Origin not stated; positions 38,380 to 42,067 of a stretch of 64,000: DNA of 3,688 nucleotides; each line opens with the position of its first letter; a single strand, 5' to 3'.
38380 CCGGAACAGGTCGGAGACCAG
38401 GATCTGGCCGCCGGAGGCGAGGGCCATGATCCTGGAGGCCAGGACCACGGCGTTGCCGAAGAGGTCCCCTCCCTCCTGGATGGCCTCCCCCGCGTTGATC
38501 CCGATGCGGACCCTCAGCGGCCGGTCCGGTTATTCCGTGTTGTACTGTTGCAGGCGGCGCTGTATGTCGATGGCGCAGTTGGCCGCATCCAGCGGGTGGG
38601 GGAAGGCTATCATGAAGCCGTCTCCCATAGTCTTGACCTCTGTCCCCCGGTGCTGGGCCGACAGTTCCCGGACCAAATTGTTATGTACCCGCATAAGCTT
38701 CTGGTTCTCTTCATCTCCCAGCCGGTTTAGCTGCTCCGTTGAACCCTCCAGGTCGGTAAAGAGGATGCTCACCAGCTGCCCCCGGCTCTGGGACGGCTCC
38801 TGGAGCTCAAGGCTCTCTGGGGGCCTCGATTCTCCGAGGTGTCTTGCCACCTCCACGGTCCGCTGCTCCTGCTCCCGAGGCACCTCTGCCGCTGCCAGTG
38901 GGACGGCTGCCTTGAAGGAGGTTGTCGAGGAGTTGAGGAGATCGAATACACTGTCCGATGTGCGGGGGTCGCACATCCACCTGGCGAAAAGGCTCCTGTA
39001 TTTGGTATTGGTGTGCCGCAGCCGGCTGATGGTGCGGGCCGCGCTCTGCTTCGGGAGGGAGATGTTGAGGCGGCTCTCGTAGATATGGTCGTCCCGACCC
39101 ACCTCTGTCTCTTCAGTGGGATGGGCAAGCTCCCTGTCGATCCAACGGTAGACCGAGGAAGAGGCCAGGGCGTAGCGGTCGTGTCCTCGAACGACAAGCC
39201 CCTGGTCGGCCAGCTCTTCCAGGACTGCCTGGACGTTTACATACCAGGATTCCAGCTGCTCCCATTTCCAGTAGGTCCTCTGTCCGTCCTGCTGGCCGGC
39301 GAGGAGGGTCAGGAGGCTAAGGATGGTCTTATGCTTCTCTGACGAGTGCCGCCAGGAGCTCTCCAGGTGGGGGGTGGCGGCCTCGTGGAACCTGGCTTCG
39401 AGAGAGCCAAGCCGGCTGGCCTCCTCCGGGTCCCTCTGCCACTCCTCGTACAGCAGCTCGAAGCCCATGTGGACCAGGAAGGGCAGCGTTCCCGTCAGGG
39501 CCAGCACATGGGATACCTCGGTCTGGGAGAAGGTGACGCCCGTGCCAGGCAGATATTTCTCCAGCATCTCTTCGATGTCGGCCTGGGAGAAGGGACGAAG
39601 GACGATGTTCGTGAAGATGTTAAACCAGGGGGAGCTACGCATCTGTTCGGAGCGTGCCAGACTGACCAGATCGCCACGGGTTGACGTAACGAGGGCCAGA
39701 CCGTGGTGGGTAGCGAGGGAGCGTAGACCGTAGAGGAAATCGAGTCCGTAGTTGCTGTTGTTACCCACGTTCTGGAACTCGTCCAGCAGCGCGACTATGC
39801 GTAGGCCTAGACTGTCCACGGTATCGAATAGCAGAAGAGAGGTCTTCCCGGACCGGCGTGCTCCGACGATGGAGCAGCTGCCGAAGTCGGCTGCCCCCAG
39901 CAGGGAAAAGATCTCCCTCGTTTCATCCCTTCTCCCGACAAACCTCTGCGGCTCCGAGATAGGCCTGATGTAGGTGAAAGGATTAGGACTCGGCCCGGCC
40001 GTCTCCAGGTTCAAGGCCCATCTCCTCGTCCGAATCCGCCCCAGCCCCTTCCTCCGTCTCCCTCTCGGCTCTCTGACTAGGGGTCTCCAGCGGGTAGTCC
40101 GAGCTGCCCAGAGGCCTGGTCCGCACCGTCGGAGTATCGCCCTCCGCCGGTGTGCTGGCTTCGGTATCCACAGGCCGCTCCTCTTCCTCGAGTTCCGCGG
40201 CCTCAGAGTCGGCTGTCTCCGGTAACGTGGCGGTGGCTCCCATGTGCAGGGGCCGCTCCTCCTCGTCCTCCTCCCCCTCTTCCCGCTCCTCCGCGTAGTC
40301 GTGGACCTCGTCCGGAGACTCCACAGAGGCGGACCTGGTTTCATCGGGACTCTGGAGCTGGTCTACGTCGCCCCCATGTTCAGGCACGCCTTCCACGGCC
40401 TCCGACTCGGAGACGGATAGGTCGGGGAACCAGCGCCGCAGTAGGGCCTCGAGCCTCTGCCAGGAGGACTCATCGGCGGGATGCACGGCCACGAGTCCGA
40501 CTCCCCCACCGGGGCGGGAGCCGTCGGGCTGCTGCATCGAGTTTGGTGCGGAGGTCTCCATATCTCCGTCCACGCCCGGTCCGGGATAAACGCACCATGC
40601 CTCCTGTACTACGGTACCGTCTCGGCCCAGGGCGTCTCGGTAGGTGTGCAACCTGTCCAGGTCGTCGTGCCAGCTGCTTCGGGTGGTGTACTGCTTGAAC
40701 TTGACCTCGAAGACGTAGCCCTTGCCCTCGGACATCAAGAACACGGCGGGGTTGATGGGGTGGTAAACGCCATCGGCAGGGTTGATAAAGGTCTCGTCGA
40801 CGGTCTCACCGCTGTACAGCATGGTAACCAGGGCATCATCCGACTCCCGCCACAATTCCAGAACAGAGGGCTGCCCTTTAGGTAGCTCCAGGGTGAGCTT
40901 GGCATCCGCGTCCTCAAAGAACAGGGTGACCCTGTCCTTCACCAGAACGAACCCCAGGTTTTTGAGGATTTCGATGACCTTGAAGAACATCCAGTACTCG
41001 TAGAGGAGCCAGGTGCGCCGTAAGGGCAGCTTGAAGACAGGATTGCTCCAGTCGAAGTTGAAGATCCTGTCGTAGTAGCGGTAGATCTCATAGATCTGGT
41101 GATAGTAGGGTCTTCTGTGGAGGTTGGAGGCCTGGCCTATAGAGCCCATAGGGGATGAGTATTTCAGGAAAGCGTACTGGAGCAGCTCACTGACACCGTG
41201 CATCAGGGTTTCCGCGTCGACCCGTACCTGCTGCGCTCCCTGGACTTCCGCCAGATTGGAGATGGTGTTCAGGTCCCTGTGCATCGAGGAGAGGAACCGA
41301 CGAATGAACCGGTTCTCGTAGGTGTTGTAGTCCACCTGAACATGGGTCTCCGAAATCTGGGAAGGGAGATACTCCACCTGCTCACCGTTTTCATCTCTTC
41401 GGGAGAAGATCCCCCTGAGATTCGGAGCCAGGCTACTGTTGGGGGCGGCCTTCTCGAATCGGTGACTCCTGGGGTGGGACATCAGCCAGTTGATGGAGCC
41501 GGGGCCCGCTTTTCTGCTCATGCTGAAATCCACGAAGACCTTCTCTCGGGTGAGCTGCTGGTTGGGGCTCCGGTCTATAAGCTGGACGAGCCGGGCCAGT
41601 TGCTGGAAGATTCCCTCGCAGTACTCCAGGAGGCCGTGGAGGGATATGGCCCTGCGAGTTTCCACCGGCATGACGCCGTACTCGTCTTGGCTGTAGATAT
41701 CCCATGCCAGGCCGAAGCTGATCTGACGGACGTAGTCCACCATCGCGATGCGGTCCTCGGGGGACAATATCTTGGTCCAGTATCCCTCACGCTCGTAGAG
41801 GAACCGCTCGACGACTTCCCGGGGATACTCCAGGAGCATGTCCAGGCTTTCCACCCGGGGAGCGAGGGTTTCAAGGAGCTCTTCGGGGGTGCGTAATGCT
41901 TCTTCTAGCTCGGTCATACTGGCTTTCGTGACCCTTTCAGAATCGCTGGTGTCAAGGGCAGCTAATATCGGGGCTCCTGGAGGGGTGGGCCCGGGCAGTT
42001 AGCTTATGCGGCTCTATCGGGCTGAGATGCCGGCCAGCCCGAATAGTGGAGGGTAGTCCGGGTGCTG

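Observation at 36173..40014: Cyclase plus cNMP-receptor kinase plus LuxR regulator, coupled to a McrC-like nuclease: a Pycsar-like signal/receptor pair with a two-component output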

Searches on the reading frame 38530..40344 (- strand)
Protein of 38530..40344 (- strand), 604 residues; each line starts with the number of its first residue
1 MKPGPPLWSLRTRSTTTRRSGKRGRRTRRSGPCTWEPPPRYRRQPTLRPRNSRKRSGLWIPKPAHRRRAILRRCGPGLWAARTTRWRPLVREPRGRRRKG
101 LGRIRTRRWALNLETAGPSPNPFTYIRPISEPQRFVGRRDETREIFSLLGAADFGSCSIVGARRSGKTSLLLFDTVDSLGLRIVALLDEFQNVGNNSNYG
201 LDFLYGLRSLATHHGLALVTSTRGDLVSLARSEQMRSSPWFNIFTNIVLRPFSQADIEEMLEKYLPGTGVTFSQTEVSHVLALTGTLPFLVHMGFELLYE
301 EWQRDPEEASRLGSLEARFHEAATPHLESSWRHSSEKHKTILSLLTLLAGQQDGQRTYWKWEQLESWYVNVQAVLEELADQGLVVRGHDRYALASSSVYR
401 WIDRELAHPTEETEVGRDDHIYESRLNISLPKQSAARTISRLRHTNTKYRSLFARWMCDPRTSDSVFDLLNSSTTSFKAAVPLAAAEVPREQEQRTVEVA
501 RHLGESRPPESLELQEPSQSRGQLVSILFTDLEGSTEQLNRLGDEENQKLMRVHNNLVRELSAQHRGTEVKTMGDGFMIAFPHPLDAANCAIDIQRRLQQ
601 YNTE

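Call 3: search_protein_families(library=pfam, proteins=[window:38530-40344:-], max_evalue=0.01)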
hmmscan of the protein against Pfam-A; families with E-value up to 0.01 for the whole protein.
window:38530-40344:- (604 aa): 4 families
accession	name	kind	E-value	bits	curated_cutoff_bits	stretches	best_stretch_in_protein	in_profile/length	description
PF20702.3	nSTAND2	-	5.9e-14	52.5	24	1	182-342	112-270/279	Novel STAND NTPase 2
PF20703.3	nSTAND1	-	8.7e-10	39.2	27.1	1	200-393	137-335/379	Novel STAND NTPase 1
PF00211.25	Guanylate_cyc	-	1.5e-07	31.6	21.9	1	523-595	7-82/183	Adenylate and Guanylate cyclase catalytic domain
PF14516.12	AAA_35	-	0.00035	19.9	27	1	232-300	182-245/331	AAA-like domain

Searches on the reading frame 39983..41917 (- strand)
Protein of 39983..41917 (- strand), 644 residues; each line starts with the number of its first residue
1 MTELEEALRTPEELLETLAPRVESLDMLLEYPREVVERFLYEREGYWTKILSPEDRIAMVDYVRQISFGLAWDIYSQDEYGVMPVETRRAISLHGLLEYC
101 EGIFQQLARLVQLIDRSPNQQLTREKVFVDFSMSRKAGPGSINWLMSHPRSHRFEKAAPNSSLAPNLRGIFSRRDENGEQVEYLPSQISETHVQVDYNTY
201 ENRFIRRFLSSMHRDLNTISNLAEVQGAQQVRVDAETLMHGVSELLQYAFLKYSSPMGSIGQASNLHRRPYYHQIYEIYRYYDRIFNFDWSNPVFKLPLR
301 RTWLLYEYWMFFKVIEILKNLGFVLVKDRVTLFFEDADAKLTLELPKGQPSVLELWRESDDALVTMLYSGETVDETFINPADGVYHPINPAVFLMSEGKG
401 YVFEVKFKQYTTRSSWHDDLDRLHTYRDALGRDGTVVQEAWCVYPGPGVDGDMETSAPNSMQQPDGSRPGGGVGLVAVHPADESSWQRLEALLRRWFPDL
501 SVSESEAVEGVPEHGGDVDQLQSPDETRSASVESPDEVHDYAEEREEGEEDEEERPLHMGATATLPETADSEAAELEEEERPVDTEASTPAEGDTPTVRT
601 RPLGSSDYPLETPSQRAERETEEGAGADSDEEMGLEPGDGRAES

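Call 3: search_protein_families(library=pfam, proteins=[window:39983-41917:-], max_evalue=0.01)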
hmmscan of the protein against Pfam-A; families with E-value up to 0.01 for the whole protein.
window:39983-41917:- (644 aa): 2 families
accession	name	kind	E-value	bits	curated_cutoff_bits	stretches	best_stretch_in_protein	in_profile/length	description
PF09823.15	DUF2357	-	1.7e-11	44.3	23.3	1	91-279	79-251/251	Domain of unknown function (DUF2357)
PF04411.18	PDDEXK_7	-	5.3e-09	36.8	22.1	1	305-446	2-161/164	PD-(D/E)XK nuclease superfamily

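Call 10: search_protein_families(library=padloc, proteins=[window:39983-41917:-], max_evalue=0.01)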
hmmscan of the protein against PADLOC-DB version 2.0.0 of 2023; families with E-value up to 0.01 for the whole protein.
window:39983-41917:- (644 aa): 0 families

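Call 37: search_solved_structures(query=window:39983-41917:-, max_evalue=1, show_alignments=2)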
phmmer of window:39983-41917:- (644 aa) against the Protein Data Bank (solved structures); distinct sequences matched with E-value up to 1: 6.
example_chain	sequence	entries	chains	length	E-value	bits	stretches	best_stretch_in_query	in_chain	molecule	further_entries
7mri_A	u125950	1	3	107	0.55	11.7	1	150-200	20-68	Cytochrome c isoform 1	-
1fhb_A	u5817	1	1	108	0.77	11.2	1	150-196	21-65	FERRICYTOCHROME C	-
4u4c_B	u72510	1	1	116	0.87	11.1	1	495-551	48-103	Protein AIR2,Poly(A) RNA polymerase protein 2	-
8jze_m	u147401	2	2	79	0.88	11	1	378-405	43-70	Photosystem I PsaM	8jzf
4n0k_A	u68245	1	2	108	0.99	10.9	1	150-196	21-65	Cytochrome c iso-1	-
4ye1_A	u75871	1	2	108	0.99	10.9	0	150-196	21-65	Cytochrome c iso-1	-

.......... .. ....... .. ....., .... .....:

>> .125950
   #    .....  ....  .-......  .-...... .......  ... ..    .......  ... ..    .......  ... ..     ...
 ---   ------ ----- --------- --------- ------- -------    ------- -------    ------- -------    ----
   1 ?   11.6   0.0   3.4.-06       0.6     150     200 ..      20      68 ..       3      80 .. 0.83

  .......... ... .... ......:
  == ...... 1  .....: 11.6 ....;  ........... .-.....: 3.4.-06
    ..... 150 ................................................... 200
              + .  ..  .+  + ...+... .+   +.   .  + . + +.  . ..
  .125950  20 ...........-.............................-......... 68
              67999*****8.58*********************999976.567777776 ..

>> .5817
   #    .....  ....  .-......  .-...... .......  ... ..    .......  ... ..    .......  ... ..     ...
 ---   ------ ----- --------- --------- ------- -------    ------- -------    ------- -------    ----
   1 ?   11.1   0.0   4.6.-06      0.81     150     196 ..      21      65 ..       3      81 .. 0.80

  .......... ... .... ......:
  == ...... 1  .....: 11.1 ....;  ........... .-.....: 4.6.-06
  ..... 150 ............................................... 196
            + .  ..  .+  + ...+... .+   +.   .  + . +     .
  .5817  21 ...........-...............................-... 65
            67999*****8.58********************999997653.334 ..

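Call 44: find_homologous_proteins(query=window:39986-41917:-, max_evalue=0.00001)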
Query window:39986-41917:- (644 aa): 7 proteins with E <= 0.00001 among 8000 candidates.
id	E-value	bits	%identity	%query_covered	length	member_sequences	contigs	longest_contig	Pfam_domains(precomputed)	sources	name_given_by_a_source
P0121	0.0e+0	1450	98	100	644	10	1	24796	PF04411.19,PF09823.16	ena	-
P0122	9.4e-239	812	65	80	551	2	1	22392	PF04411.19,PF09823.16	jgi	-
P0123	2.7e-226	771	60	84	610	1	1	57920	PF04411.19,PF09823.16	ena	-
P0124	2.1e-221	755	62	80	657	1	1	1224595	PF04411.19,PF09823.16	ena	-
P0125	1.7e-199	682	65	68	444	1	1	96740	PF04411.19,PF09823.16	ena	-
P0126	2.4e-191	656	67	64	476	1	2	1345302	PF04411.19,PF09823.16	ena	-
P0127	1.8e-170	587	64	61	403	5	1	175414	PF09823.16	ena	-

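Call 45: find_encoding_contigs(protein=P0122, flank=10000, max_places=1)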
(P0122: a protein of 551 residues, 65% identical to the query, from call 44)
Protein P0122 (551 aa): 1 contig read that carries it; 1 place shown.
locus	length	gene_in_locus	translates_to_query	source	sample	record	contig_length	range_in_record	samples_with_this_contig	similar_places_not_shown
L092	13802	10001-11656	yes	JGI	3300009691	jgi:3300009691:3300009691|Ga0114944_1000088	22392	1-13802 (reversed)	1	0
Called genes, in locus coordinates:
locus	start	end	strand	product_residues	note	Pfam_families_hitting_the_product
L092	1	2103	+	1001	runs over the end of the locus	PF04997:RNA_pol_Rpb1_1, PF00623:RNA_pol_Rpb1_2, PF04983:RNA_pol_Rpb1_3, PF05000:RNA_pol_Rpb1_4, PF04998:RNA_pol_Rpb1_5, PF21668:RPOC_hybrid (faint)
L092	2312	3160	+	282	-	PF01180:DHO_dh, PF01207:Dus (faint), PF03060:NMO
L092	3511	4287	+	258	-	-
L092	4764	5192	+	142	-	-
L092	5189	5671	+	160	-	-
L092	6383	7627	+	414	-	PF02515:CoA_transf_3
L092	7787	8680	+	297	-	PF04055:Radical_SAM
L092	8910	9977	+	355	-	PF07728:AAA_5 (weak)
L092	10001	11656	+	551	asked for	PF09823:DUF2357, PF04411:PDDEXK_7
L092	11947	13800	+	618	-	?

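Call 46: find_encoding_contigs(protein=P0125, flank=10000, max_places=1)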
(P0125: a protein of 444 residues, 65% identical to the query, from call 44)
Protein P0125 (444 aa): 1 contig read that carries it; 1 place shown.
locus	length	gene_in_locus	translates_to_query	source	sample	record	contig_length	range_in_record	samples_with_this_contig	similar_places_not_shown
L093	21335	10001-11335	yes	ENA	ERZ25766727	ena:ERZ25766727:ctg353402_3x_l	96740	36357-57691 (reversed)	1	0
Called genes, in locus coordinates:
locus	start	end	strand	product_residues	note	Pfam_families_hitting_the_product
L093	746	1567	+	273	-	-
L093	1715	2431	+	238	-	-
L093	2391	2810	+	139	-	-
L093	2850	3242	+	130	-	PF07963:N_methyl (weak)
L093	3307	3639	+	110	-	-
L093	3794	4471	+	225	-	-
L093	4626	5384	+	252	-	-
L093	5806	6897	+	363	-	PF13385:Laminin_G_3, PF02973:Sialidase (weak)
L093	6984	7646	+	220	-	-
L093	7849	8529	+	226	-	-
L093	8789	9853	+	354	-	-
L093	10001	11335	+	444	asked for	PF09823:DUF2357, PF04411:PDDEXK_7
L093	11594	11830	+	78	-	-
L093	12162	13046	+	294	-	PF00580:UvrD-helicase, PF13245:AAA_19, PF00580:UvrD-helicase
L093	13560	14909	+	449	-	PF05598:DUF772, PF01609:DDE_Tnp_1, PF13751:DDE_Tnp_1_6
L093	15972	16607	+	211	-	-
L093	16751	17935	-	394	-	PF00682:HMGL-like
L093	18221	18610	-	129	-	PF00441:Acyl-CoA_dh_1, PF08028:Acyl-CoA_dh_2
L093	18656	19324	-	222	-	PF02771:Acyl-CoA_dh_N (weak), PF02770:Acyl-CoA_dh_M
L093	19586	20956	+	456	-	PF12390:Se-cys_synth_N (weak), PF03841:SelA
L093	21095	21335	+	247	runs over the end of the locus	PF00561:Abhydrolase_1, PF12697:Abhydrolase_6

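Call 47: find_encoding_contigs(protein=P0127, flank=10000, max_places=1)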
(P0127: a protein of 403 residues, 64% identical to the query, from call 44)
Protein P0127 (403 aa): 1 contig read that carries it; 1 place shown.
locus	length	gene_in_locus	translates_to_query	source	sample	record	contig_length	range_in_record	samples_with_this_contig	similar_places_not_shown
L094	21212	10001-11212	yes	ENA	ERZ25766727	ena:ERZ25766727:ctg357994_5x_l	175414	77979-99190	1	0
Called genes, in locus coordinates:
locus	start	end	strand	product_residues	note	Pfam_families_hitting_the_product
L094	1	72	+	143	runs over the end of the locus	PF00111:Fer2 (weak), PF01799:Fer2_2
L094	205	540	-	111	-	-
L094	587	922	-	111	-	-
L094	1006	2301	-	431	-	PF01979:Amidohydro_1, PF07969:Amidohydro_3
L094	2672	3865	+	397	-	PF02515:CoA_transf_3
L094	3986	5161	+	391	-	PF01979:Amidohydro_1, PF07969:Amidohydro_3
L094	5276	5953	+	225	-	-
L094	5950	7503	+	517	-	PF00496:SBP_bac_5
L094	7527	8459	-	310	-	PF00459:Inositol_P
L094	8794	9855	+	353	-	PF07728:AAA_5 (faint)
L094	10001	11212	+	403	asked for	PF09823:DUF2357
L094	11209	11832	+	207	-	-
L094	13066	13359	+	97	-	PF24696:UGSC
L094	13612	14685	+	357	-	-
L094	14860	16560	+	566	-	PF01558:POR, PF01855:POR_N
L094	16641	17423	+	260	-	PF02775:TPP_enzyme_C, PF12367:PFO_beta_C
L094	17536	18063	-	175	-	PF04542:Sigma70_r2, PF07638:Sigma70_ECF (weak), PF08281:Sigma70_r4_2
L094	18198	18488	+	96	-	PF13490:zf-HC2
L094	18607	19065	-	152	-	PF03100:CcmE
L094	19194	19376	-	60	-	-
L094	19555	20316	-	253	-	PF01578:Cytochrom_C_asm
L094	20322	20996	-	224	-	PF01061:ABC2_membrane, PF03379:CcmB, PF12698:ABC2_membrane_3 (weak)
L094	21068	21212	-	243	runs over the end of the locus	PF00005:ABC_tran, PF13401:AAA_22 (faint), PF13304:AAA_21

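Call 52: search_protein_families(library=pfam, proteins=[L094:13612-14685:+, L092:7787-8680:+], max_evalue=0.001)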
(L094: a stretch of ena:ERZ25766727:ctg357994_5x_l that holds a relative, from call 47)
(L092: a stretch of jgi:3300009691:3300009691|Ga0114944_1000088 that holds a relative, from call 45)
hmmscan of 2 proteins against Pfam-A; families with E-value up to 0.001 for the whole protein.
L094:13612-14685:+ (357 aa): 0 families

L092:7787-8680:+ (297 aa): 1 family
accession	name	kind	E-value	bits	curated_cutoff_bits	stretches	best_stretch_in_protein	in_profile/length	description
PF04055.27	Radical_SAM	-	5.7e-13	49.8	29.5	1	28-201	2-161/166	Radical SAM superfamily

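Call 59: search_protein_families(library=ncbifam, proteins=[window:39983-41917:-], max_evalue=0.001)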
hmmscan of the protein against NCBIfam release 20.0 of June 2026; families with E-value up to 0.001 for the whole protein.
window:39983-41917:- (644 aa): 0 families
